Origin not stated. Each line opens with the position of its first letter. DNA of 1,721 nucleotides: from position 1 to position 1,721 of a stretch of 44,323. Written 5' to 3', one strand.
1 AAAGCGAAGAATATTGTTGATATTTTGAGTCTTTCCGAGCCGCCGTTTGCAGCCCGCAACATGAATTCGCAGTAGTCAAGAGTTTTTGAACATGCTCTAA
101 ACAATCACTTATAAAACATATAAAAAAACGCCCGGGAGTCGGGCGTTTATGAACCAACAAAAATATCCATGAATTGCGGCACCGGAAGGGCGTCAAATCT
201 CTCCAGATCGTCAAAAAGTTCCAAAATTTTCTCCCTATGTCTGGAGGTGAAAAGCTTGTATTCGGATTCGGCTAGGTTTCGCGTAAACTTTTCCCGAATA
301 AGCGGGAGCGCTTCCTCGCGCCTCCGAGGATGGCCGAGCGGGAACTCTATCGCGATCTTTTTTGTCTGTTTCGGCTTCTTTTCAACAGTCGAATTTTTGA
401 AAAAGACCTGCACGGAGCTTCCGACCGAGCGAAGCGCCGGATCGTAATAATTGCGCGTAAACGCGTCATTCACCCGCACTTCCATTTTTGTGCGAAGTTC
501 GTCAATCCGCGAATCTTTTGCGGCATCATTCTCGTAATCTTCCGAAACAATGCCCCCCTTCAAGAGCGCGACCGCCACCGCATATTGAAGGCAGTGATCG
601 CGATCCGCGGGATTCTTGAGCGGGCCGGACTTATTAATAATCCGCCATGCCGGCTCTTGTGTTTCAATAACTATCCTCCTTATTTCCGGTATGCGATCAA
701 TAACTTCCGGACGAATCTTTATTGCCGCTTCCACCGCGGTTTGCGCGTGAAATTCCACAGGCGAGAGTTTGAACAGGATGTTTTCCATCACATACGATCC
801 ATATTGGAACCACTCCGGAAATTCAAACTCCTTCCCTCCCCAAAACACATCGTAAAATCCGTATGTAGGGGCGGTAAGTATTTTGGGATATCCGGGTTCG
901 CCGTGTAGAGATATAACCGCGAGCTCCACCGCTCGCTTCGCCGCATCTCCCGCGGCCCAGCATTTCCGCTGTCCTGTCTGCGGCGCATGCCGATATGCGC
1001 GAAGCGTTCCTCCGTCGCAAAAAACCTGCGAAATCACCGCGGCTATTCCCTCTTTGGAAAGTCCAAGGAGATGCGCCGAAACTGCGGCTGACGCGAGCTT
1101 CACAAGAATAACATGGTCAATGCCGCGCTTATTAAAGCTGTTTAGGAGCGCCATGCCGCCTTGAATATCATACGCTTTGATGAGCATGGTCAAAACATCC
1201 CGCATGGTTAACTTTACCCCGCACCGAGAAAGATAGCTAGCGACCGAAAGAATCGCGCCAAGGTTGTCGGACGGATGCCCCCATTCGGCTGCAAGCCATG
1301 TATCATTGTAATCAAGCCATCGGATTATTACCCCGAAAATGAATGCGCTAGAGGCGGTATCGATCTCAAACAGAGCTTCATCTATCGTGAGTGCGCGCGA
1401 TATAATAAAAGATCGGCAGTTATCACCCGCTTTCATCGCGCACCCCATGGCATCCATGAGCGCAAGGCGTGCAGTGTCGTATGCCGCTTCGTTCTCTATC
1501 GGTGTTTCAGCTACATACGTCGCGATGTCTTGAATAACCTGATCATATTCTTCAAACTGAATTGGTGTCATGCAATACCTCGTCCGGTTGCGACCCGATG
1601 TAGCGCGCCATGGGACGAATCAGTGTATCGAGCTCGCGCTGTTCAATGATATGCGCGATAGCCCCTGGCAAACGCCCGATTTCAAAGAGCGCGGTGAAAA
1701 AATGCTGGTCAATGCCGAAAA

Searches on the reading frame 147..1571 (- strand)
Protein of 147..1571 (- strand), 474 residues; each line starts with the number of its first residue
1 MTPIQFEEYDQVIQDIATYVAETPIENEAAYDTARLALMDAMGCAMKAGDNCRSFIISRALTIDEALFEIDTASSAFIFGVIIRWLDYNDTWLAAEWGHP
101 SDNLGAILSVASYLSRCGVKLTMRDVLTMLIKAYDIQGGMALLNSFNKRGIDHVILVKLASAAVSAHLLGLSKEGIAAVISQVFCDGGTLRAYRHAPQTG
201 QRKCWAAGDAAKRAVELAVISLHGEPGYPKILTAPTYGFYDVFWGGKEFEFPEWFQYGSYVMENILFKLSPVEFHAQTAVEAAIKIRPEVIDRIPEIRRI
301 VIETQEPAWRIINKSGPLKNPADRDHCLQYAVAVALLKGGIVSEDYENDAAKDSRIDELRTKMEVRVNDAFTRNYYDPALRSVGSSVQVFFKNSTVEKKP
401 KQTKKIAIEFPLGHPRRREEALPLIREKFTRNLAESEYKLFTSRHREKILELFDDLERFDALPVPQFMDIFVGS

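Call 74: search_protein_families(library=pfam, proteins=[window:147-1571:-], max_evalue=0.001)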
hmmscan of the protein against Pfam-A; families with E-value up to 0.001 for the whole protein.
window:147-1571:- (474 aa): 2 families
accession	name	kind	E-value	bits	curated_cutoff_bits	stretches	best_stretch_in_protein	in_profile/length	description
PF03972.19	MmgE_PrpD_N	-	7.7e-65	218.9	32.1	1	14-251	1-243/244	MmgE/PrpD N-terminal domain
PF19305.4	MmgE_PrpD_C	-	1.5e-45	155.6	32.1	1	271-435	2-154/173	MmgE/PrpD C-terminal domain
